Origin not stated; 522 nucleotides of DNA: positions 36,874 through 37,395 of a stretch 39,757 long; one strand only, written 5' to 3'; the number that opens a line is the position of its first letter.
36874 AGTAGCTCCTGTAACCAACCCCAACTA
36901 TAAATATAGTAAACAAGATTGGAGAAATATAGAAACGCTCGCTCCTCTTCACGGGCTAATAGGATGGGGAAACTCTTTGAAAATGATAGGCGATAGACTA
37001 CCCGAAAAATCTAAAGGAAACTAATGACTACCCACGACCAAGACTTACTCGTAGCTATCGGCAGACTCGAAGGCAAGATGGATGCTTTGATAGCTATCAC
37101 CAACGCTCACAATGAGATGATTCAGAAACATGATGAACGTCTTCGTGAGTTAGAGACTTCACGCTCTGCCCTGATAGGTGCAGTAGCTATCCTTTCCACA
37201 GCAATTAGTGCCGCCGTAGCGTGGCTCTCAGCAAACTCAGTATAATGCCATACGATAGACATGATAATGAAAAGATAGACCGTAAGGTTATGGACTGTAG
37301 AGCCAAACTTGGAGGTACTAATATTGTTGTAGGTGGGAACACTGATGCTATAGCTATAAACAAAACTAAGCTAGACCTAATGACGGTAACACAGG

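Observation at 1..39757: T7-type gene set with the whole virion/lysis block inverted in situ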

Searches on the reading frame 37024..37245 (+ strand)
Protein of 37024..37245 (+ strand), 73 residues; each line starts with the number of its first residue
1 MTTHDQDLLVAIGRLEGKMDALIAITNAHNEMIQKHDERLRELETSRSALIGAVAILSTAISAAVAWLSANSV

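Call 7: search_protein_families(library=phrogs, proteins=[window:37024-37245:+])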
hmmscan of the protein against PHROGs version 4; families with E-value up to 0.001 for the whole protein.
window:37024-37245:+ (73 aa): 1 family
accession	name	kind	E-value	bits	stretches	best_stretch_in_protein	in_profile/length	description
phrog_5225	-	unknown function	0.00016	23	1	14-68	32-86/92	-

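Call 44: search_protein_families(library=pfam, max_evalue=0.01, proteins=[window:37024-37245:+])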
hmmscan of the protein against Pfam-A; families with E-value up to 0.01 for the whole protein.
window:37024-37245:+ (73 aa): 0 families
